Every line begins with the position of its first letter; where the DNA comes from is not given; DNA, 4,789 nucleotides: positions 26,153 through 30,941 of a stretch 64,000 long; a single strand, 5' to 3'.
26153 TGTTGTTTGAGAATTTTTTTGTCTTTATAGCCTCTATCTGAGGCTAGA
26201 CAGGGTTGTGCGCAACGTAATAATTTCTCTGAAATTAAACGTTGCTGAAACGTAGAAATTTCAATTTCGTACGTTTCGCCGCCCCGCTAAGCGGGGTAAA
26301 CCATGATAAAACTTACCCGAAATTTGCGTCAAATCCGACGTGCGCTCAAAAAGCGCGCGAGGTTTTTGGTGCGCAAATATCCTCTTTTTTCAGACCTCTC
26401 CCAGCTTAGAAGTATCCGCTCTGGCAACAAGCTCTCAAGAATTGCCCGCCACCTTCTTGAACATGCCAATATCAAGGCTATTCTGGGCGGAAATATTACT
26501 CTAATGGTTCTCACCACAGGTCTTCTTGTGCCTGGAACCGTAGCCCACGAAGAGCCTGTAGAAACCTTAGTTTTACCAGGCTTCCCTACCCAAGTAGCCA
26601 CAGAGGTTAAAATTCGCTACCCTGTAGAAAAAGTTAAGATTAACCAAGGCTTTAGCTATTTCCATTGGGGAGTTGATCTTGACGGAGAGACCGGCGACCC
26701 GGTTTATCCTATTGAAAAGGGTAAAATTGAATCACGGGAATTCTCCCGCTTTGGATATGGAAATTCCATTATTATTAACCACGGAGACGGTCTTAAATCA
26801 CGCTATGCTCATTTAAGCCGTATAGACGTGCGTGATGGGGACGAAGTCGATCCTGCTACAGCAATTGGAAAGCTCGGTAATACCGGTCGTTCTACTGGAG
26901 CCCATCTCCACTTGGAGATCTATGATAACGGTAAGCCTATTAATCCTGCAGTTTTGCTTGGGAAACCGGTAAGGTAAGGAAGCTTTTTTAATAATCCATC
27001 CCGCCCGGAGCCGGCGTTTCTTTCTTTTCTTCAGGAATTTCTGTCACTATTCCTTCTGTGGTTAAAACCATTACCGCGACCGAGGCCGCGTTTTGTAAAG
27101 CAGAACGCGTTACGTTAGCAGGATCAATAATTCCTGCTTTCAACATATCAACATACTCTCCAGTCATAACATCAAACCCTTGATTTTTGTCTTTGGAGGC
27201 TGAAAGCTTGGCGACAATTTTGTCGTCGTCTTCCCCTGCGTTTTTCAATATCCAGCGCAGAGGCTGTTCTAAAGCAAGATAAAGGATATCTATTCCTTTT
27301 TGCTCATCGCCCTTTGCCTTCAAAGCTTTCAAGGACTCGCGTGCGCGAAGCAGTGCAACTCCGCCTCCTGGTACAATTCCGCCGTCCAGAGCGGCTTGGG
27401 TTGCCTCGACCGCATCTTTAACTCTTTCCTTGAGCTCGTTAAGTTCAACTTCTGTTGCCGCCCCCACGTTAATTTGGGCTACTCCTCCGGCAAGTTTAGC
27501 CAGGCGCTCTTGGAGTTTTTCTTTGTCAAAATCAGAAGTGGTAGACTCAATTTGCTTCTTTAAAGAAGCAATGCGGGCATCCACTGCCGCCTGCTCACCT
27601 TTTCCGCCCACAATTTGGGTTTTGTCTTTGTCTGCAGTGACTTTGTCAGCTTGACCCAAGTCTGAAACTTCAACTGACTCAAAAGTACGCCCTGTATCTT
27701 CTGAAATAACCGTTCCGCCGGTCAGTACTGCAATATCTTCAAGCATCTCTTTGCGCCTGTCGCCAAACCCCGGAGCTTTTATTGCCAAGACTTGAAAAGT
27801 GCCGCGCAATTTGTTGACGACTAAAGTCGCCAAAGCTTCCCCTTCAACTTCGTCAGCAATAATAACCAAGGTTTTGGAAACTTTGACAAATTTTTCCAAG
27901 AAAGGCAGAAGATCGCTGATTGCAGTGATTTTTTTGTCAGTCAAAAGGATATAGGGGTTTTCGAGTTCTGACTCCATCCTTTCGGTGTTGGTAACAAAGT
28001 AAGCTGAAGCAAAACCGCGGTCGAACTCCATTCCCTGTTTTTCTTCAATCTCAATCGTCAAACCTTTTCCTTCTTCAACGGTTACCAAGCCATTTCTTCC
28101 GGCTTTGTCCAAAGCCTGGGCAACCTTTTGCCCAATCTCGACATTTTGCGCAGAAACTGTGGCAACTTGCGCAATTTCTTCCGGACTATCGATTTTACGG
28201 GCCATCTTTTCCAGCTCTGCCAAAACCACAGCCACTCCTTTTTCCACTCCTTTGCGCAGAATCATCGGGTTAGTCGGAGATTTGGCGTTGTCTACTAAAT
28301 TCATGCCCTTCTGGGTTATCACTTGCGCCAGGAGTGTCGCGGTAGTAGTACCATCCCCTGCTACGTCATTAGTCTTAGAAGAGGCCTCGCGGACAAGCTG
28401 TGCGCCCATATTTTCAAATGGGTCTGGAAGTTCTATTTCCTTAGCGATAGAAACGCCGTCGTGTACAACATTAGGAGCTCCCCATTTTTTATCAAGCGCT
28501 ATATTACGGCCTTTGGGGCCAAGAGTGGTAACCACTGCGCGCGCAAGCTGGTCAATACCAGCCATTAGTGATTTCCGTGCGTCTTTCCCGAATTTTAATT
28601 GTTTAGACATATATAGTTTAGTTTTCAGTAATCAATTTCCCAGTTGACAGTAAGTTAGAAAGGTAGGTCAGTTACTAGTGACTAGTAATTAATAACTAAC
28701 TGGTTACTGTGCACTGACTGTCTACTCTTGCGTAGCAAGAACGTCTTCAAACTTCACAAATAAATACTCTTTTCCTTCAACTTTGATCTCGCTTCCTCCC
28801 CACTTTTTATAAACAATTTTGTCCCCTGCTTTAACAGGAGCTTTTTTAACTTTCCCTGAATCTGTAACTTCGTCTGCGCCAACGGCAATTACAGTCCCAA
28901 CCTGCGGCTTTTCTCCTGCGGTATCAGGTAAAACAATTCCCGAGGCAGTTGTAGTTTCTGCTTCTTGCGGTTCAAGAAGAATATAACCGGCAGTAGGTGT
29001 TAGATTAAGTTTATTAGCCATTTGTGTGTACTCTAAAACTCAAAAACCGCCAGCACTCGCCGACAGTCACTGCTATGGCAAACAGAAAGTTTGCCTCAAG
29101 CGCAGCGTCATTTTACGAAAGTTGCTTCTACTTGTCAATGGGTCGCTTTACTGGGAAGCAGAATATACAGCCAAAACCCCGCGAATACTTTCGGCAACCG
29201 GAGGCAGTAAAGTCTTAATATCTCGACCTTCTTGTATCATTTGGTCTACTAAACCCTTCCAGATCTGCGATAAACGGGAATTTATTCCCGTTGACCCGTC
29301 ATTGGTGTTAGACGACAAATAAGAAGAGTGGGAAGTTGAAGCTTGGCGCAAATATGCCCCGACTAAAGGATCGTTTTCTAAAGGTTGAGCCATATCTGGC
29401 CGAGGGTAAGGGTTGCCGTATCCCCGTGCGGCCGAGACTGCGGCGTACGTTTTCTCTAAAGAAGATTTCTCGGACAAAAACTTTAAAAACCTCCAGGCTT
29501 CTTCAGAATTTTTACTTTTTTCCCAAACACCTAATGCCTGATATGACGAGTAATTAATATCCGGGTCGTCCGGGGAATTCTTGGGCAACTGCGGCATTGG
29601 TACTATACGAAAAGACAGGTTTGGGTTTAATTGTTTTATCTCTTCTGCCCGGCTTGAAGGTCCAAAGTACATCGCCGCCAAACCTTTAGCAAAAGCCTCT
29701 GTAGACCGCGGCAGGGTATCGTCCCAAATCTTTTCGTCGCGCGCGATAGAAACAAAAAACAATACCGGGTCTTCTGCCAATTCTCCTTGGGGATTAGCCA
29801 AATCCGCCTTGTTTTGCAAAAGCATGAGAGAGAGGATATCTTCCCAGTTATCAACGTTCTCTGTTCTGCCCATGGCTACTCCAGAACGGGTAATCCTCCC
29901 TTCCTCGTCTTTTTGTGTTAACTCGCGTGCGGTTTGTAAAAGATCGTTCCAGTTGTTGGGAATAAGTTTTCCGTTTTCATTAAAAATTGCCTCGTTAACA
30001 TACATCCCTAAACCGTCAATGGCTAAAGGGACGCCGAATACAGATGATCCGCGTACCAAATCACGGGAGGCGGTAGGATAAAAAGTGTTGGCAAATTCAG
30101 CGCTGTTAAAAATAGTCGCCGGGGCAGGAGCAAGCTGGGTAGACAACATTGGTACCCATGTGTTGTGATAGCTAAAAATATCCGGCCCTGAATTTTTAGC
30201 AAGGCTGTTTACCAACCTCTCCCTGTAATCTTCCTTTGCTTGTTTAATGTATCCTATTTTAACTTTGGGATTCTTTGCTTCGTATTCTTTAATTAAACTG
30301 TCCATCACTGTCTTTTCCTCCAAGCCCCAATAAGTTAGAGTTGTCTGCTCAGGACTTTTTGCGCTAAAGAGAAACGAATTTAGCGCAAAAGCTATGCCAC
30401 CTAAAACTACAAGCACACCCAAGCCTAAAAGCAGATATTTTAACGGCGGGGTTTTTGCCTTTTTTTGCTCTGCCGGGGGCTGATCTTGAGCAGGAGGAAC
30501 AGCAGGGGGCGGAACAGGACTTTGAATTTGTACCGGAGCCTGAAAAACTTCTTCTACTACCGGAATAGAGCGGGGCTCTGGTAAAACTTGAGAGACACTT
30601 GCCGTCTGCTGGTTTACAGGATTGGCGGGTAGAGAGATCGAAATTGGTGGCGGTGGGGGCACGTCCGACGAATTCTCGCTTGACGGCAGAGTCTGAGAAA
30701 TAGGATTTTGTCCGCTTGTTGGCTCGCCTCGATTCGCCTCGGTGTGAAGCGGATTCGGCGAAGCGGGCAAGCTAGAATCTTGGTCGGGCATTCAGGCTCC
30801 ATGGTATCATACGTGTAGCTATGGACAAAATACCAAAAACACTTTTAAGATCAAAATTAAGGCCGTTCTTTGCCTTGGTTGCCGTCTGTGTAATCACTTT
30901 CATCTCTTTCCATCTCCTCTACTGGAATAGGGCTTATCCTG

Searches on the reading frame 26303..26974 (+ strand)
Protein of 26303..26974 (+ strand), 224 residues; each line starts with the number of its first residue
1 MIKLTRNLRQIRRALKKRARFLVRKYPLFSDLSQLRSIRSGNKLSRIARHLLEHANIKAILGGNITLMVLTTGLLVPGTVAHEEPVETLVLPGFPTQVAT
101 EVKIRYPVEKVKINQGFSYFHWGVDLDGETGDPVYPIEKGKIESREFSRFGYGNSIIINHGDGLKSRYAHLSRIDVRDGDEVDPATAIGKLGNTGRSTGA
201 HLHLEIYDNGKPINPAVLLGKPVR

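Call 76: search_protein_families(library=pfam, proteins=[window:26303-26974:+], max_evalue=0.01)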
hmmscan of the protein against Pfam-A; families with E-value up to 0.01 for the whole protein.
window:26303-26974:+ (224 aa): 1 family
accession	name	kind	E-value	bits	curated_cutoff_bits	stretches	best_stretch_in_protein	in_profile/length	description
PF01551.29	Peptidase_M23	-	8.3e-29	100.1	28.7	1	120-215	2-96/96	Peptidase family M23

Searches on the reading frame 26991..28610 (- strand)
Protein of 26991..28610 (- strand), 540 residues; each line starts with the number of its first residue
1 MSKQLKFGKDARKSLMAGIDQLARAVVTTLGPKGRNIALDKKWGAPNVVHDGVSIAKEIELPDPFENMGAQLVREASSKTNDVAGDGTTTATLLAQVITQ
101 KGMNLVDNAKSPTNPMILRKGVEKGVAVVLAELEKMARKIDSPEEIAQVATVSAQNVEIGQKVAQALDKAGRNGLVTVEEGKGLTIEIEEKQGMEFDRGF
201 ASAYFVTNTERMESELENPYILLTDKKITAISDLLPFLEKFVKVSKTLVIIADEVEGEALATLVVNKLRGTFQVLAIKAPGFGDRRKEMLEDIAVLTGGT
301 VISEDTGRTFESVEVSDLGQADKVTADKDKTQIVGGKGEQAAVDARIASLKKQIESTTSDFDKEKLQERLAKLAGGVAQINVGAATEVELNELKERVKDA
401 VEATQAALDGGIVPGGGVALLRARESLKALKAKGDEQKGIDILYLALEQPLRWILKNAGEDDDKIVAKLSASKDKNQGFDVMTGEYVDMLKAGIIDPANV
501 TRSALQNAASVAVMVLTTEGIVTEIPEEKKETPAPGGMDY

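Call 52: search_protein_families(library=pfam, proteins=[window:26991-28610:-], max_evalue=0.001)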
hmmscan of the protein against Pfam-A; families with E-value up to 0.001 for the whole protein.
window:26991-28610:- (540 aa): 1 family
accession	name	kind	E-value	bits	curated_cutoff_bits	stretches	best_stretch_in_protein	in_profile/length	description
PF00118.29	Cpn60_TCP1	-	1.8e-67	228.6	34.3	1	22-524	1-488/490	TCP-1/cpn60 chaperonin family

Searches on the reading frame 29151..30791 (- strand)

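Call 52: search_protein_families(library=pfam, proteins=[window:29151-30791:-], max_evalue=0.001)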
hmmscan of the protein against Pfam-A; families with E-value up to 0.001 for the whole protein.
window:29151-30791:- (547 aa): 2 families
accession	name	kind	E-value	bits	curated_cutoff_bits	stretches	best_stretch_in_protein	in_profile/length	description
PF13416.11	SBP_bac_8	-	1.6e-22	81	27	1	166-469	2-269/279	Bacterial extracellular solute-binding protein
PF01547.30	SBP_bac_1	-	6.9e-22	79.3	26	1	162-441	9-302/307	Bacterial extracellular solute-binding protein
